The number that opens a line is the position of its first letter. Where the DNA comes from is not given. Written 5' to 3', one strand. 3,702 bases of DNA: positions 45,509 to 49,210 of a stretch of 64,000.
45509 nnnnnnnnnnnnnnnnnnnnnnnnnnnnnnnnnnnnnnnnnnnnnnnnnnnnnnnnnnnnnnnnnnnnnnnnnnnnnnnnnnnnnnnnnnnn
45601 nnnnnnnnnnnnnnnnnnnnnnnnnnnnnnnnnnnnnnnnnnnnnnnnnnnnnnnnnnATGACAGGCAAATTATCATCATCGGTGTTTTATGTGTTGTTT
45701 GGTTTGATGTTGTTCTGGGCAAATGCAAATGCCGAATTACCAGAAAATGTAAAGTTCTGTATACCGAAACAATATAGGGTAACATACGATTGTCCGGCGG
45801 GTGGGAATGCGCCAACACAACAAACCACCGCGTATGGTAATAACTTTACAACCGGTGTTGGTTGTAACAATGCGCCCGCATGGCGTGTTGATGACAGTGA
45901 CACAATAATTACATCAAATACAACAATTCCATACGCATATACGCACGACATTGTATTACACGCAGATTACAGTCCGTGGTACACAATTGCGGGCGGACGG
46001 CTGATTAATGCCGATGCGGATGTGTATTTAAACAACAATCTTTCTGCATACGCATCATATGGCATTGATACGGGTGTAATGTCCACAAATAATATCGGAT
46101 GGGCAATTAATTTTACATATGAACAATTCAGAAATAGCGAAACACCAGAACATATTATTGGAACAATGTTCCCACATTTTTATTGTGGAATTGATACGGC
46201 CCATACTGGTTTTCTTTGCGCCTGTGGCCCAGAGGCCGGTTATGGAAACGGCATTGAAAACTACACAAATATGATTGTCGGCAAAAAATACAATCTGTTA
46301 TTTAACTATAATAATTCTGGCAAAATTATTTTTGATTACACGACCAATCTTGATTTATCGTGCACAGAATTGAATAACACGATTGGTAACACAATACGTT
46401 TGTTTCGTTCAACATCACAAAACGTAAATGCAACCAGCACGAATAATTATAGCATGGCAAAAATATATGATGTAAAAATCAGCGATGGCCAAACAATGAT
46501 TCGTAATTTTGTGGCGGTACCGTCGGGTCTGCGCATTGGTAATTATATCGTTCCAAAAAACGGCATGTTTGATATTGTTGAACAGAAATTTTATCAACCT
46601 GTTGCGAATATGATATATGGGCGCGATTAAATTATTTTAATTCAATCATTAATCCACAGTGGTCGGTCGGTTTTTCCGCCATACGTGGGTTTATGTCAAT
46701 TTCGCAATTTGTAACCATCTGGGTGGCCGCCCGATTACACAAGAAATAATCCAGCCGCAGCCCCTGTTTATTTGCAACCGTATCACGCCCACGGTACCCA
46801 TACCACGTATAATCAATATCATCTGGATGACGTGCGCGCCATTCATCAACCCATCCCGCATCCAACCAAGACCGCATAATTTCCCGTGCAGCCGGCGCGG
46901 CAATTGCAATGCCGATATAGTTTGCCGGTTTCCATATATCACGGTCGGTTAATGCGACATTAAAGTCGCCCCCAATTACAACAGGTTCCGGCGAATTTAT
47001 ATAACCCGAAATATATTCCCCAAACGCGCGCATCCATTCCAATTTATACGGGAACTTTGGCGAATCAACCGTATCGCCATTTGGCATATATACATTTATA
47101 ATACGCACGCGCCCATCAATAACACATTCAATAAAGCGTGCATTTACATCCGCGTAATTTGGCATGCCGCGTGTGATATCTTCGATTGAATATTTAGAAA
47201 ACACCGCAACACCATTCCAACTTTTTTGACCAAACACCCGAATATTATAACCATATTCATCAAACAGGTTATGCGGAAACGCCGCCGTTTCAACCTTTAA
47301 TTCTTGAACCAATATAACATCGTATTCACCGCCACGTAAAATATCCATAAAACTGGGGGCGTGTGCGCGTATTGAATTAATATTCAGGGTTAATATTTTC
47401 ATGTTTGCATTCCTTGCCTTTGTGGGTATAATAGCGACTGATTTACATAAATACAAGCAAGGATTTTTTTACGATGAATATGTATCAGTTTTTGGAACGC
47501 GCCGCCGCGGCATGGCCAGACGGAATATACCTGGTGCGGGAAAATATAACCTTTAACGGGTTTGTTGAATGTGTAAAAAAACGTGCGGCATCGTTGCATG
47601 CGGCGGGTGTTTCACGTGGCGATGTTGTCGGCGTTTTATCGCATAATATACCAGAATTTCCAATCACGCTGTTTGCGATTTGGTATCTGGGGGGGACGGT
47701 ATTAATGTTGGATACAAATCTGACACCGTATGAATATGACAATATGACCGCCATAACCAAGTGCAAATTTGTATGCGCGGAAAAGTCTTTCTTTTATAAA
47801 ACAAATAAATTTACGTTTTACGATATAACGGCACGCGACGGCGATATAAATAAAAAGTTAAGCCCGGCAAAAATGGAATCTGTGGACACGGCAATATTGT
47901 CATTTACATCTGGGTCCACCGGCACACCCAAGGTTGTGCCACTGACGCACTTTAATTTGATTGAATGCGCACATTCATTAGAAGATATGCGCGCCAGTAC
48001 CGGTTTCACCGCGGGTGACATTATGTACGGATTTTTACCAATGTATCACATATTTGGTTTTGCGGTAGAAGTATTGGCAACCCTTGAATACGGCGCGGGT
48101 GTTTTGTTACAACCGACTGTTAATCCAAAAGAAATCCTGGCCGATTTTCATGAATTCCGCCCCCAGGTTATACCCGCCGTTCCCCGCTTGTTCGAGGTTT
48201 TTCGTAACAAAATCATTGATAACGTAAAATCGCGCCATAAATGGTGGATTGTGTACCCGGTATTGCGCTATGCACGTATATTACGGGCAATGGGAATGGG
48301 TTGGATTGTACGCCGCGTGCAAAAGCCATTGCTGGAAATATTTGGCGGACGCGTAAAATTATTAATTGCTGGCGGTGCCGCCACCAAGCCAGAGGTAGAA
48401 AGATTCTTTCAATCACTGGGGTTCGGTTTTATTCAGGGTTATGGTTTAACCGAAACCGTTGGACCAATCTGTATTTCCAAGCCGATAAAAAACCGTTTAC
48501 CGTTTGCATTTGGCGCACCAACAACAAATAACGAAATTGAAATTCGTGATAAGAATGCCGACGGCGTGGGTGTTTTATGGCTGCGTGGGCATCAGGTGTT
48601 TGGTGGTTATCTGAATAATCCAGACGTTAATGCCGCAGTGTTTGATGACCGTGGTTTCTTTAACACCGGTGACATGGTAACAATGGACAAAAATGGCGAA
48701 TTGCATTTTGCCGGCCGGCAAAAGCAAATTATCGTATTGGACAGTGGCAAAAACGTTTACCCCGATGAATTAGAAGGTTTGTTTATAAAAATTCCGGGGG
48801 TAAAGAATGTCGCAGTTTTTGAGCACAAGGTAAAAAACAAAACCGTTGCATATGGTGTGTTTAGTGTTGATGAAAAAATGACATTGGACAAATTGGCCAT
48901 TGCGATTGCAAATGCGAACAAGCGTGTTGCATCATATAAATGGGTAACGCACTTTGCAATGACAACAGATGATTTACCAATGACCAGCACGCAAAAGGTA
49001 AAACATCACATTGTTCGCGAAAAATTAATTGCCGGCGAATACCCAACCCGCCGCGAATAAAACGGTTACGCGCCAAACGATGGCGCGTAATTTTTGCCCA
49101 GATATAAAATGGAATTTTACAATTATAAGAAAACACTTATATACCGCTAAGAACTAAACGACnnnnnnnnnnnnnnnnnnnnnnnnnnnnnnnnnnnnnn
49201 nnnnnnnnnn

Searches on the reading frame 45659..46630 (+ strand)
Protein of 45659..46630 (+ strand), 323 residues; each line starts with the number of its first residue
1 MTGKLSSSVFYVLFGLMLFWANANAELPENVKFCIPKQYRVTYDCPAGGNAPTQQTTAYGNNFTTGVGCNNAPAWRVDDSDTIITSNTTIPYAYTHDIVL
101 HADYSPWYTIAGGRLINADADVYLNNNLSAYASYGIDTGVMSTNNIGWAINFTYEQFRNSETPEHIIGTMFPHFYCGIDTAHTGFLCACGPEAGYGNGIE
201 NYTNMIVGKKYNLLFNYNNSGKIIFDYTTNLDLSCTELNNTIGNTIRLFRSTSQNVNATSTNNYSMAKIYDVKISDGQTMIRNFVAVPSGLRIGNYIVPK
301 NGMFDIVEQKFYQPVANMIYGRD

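Call 13: search_protein_families(library=pfam, proteins=[window:45659-46630:+], max_evalue=0.01)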
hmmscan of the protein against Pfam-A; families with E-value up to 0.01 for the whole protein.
window:45659-46630:+ (323 aa): 0 families

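Call 25: find_homologous_proteins(query=window:45659-46627:+, max_evalue=0.001)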
Query window:45659-46627:+ (323 aa): 11 proteins with E <= 0.001 among 440 candidates.
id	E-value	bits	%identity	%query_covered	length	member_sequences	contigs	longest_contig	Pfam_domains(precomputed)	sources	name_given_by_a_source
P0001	3.9e-220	748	100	100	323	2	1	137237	-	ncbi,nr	ncbi:MAG: hypothetical protein IJ560_03020 [Alphaproteobacteria bacterium]|nr:hypothetical protein [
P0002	2.7e-114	400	59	100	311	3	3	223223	-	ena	-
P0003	1.9e-111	391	60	100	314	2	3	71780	-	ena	-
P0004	1.6e-90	322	52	100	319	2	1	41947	-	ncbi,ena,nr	ncbi:MAG: hypothetical protein IJ560_04350 [Alphaproteobacteria bacterium]|nr:hypothetical protein [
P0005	4.0e-81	291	51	93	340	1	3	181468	-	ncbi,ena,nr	ncbi:MAG: hypothetical protein IJ560_03960 [Alphaproteobacteria bacterium]|nr:hypothetical protein [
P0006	1.4e-73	266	48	99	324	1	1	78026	-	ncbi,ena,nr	ncbi:MAG: hypothetical protein IJ560_02515 [Alphaproteobacteria bacterium]|nr:hypothetical protein [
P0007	3.1e-25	107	59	28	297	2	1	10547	-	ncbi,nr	ncbi:MAG: hypothetical protein IJ560_00235, partial [Alphaproteobacteria bacterium]|nr:hypothetical 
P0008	1.8e-23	102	44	45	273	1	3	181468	-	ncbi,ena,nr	ncbi:MAG: hypothetical protein IJ560_00330 [Alphaproteobacteria bacterium]|nr:hypothetical protein [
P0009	1.1e-21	96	57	29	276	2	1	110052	-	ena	-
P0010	1.8e-21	95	61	26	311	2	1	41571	-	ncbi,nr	ncbi:MAG: hypothetical protein IJ560_04320 [Alphaproteobacteria bacterium]|nr:hypothetical protein [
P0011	1.1e-20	92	56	27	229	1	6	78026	-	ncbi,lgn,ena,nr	ncbi:MAG: hypothetical protein IJ560_02545 [Alphaproteobacteria bacterium]|nr:hypothetical protein [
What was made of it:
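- Tried and rejected: The 11 homologues in the large protein database are nearly all from the same MAG or species (call 25).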

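Call 27: find_encoding_contigs(protein=P0002, flank=3000, max_places=4)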
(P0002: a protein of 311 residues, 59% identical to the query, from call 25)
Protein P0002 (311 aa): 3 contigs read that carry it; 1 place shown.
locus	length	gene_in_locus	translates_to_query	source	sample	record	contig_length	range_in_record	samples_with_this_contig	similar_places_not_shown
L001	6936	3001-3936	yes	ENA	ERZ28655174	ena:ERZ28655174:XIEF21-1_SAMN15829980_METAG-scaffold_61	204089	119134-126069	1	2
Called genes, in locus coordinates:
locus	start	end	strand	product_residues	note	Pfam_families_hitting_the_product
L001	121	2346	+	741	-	PF01138:RNase_PH, PF03725:RNase_PH_C, PF03726:PNPase, PF01138:RNase_PH, PF00013:KH_1, PF00575:S1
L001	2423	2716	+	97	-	PF02575:YbaB_DNA_bd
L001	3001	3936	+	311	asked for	-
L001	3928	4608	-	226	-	PF01458:SUFBD_core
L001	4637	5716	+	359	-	PF01926:MMR_HSR1, PF02421:FeoB_N (weak), PF06071:YchF-GTPase_C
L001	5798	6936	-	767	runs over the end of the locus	PF01588:tRNA_bind, PF03483:B3_4, PF03484:B5, PF17759:tRNA_synthFbeta, PF03147:FDX-ACB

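Call 28: find_encoding_contigs(protein=P0003, flank=3000, max_places=4)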
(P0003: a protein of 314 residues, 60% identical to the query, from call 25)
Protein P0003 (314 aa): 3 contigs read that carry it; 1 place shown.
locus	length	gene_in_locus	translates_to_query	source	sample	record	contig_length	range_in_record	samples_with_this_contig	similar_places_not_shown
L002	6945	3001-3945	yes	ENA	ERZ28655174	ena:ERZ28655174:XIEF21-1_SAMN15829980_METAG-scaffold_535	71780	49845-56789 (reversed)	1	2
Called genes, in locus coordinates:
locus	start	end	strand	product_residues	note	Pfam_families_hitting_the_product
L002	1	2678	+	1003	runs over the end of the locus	PF00873:ACR_tran, PF03176:MMPL (faint)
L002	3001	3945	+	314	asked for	-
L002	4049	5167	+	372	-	PF00712:DNA_pol3_beta, PF02767:DNA_pol3_beta_2, PF02768:DNA_pol3_beta_3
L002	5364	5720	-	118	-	-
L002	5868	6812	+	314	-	PF01116:F_bP_aldolase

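Call 29: find_encoding_contigs(protein=P0004, flank=3000, max_places=4)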
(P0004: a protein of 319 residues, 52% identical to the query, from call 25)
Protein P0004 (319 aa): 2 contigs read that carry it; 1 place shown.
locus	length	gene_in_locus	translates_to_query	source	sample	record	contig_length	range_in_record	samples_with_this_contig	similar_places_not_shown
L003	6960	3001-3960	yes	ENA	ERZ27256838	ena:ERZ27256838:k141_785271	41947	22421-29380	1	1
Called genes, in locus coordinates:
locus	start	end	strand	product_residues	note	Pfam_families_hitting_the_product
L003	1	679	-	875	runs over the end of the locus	PF00580:UvrD-helicase, PF13245:AAA_19, PF13361:UvrD_C, PF13538:UvrD_C_2 (faint)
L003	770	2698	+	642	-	-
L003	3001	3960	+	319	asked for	-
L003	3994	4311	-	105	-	-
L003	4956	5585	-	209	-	-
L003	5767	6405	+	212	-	-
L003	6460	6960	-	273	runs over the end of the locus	PF01844:HNH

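Call 30: find_encoding_contigs(protein=P0005, flank=3000, max_places=4)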
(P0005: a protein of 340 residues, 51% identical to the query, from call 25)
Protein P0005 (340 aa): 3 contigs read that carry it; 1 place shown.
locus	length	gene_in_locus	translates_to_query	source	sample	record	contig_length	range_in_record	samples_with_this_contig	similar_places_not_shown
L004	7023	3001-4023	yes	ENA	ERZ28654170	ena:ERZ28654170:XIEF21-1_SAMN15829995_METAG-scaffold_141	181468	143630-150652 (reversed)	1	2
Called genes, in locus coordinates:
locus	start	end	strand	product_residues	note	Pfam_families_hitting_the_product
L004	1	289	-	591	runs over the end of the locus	PF00664:ABC_membrane, PF02463:SMC_N (weak), PF00005:ABC_tran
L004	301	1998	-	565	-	PF00912:Transgly, PF00905:Transpeptidase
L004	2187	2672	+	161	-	-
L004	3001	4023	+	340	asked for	-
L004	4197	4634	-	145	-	PF22817:ApeP-like, PF07977:FabA, PF22818:ApeI-like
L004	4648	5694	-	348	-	PF04613:LpxD, PF24894:Hexapep_GlmU (faint), PF14602:Hexapep_2 (faint), PF25087:GMPPB_C, PF25084:LbH_EIF2B (weak), PF00132:Hexapep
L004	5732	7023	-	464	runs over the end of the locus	-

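Call 31: find_encoding_contigs(protein=P0006, flank=3000, max_places=4)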
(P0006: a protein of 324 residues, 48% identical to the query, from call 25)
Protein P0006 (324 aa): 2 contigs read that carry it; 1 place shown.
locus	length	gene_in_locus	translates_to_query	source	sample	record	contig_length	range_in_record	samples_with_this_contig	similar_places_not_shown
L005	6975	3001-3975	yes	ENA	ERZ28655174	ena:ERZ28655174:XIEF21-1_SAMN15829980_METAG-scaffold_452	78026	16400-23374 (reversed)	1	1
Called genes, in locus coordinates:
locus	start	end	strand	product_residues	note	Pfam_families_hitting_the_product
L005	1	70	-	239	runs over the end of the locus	PF00005:ABC_tran, PF02463:SMC_N (faint)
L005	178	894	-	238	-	PF20772:TACO1_YebC_N, PF01709:Transcrip_reg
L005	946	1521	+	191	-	PF01330:RuvA_N, PF00633:HHH (faint), PF14520:HHH_5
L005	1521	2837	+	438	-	PF03193:RsgA_GTPase (faint), PF10396:TrmE_N, PF12631:MnmE_helical, PF01926:MMR_HSR1, PF02421:FeoB_N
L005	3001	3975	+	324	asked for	-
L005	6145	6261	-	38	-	-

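Call 32: find_encoding_contigs(protein=P0007, flank=3000, max_places=4)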
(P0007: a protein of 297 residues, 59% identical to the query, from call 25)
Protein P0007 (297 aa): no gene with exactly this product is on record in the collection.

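Call 33: find_encoding_contigs(protein=P0008, flank=3000, max_places=4)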
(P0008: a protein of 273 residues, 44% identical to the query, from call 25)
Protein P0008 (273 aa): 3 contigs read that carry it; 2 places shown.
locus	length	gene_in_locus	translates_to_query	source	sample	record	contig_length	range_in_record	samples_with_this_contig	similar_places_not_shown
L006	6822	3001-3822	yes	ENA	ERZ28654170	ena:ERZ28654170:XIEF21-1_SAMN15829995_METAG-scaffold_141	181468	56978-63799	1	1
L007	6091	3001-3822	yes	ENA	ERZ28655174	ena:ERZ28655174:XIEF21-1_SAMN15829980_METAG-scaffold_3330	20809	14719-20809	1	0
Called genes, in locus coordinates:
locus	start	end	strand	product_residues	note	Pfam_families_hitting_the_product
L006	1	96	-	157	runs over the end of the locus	PF01478:Peptidase_A24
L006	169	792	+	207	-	PF07750:GcrA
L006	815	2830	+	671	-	-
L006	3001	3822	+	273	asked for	-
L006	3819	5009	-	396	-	PF00890:FAD_binding_2 (weak), PF01134:GIDA (faint), PF01266:DAO (weak), PF03486:HI0933_like, PF07992:Pyr_redox_2 (weak), PF13450:NAD_binding_8 (weak), PF13738:Pyr_redox_3 (faint), PF22780:HI0933_like_1st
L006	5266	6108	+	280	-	-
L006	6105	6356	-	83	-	-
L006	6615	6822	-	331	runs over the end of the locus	-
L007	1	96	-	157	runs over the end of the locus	PF01478:Peptidase_A24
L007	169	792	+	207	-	PF07750:GcrA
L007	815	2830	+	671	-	-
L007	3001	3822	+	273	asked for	-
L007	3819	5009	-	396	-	PF00890:FAD_binding_2 (weak), PF01134:GIDA (faint), PF01266:DAO (weak), PF03486:HI0933_like, PF07992:Pyr_redox_2 (weak), PF13450:NAD_binding_8 (weak), PF13738:Pyr_redox_3 (faint), PF22780:HI0933_like_1st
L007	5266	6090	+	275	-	?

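Call 34: find_encoding_contigs(protein=P0009, flank=3000, max_places=4)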
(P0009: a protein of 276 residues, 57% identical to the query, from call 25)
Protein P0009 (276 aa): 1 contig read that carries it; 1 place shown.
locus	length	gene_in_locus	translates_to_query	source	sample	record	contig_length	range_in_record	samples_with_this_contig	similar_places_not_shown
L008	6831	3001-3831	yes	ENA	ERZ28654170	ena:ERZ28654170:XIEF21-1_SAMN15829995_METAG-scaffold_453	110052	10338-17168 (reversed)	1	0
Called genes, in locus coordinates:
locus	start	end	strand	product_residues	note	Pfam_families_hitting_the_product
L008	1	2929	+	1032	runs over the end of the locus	PF03895:YadA_anchor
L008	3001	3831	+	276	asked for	-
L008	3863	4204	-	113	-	-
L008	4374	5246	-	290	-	PF02646:RmuC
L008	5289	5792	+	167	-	PF01327:Pep_deformylase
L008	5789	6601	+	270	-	PF00551:Formyl_trans_N, PF02911:Formyl_trans_C (faint)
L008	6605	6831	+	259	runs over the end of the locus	PF01416:PseudoU_synth_1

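Call 35: find_encoding_contigs(protein=P0010, flank=3000, max_places=4)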
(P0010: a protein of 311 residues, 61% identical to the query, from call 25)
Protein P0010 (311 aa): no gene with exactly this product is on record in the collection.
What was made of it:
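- Tried and rejected: Two of them were not on record for contig look-up (calls 32, 35).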

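Call 36: find_encoding_contigs(protein=P0011, flank=3000, max_places=4)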
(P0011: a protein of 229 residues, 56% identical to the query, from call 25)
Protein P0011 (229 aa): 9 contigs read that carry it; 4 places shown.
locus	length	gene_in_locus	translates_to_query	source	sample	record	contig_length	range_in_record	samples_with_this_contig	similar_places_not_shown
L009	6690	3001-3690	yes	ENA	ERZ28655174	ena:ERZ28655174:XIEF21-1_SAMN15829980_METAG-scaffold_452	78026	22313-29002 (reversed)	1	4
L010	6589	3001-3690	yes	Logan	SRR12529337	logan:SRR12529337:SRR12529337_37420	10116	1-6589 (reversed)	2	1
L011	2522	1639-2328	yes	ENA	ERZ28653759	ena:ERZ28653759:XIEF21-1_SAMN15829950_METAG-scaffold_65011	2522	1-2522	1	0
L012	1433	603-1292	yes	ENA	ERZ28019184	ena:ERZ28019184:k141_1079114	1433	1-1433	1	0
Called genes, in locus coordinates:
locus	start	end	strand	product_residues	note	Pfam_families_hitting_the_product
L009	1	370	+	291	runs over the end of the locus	PF00698:Acyl_transf_1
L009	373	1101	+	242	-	PF00106:adh_short, PF08659:KR, PF13561:adh_short_C2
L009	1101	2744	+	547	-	PF01134:GIDA, PF07992:Pyr_redox_2 (faint), PF12831:FAD_oxidored (weak), PF13932:SAM_GIDA_C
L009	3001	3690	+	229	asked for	-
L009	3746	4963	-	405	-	PF12704:MacB_PCD, PF02687:FtsX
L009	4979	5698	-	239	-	PF00005:ABC_tran, PF02463:SMC_N (faint)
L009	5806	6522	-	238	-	PF20772:TACO1_YebC_N, PF01709:Transcrip_reg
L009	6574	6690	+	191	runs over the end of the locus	PF01330:RuvA_N, PF00633:HHH (faint), PF14520:HHH_5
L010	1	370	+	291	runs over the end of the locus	PF00698:Acyl_transf_1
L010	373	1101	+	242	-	PF00106:adh_short, PF08659:KR, PF13561:adh_short_C2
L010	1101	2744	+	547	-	PF01134:GIDA, PF07992:Pyr_redox_2 (faint), PF12831:FAD_oxidored (weak), PF13932:SAM_GIDA_C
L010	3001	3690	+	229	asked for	-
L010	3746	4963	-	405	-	PF12704:MacB_PCD, PF02687:FtsX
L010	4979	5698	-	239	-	PF00005:ABC_tran, PF02463:SMC_N (faint)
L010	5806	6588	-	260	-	?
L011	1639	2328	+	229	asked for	-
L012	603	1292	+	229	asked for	-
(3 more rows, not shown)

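Call 40: find_related_loci(query=A2, collection=genome_contigs, flank=2000)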
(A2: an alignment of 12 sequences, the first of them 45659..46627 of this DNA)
Query A2 (323 aa) in genome_contigs; peptide patterns used: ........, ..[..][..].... (x = any residue, [..] = any of these).
28 stretches matched a pattern, but none encodes a relative of the query by tblastn (E <= 1e-3).

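Call 42: find_related_loci(query=A2, collection=metagenome_contigs, flank=1500)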
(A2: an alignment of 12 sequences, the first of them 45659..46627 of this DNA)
Query A2 (323 aa) in metagenome_contigs; peptide patterns used: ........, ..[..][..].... (x = any residue, [..] = any of these).
56 stretches matched a pattern, but none encodes a relative of the query by tblastn (E <= 1e-3).
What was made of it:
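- Tried and rejected: Scans for family-B homologues in GTDB genomes and JGI metagenomes found nothing (calls 40, 42).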

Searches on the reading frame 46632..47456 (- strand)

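Call 13: search_protein_families(library=pfam, proteins=[window:46632-47456:-], max_evalue=0.01)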
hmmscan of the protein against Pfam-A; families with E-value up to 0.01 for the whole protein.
window:46632-47456:- (274 aa): 2 families
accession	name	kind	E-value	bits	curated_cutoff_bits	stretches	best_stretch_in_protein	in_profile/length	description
PF03372.29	Exo_endo_phos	-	2.2e-24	86.8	24.5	1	22-266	1-225/225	Endonuclease/Exonuclease/phosphatase family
PF14529.12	Exo_endo_phos_2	-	0.0072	16.6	27.4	0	117-167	1-41/117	Endonuclease-reverse transcriptase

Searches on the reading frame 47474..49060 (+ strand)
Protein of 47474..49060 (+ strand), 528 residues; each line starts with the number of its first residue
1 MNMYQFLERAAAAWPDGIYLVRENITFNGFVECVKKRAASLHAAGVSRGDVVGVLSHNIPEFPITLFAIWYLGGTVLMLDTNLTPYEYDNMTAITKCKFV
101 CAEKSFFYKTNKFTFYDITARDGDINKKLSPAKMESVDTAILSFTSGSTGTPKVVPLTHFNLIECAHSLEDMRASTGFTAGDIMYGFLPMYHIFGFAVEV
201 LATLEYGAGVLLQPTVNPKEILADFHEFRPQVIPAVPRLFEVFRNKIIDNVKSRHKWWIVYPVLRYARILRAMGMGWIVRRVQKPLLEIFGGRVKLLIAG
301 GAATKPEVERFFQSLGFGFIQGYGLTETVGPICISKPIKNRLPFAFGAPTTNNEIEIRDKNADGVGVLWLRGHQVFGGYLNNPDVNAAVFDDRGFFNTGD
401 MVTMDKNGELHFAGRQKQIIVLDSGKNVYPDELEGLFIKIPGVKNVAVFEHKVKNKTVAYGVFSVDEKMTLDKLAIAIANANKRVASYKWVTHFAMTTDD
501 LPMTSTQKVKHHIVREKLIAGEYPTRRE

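Call 13: search_protein_families(library=pfam, proteins=[window:47474-49060:+], max_evalue=0.01)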
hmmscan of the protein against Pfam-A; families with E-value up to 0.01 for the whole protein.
window:47474-49060:+ (528 aa): 3 families
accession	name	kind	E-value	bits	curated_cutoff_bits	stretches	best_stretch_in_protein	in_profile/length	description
PF00501.34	AMP-binding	-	4.2e-63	213.9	29.9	1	7-380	1-384/384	AMP-binding enzyme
PF13046.11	DUF3906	-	0.0024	18.4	25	1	432-460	34-62/64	Protein of unknown function (DUF3906)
PF13193.12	AMP-binding_C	-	0.006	17.9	24.5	0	432-508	1-76/76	AMP-binding enzyme C-terminal domain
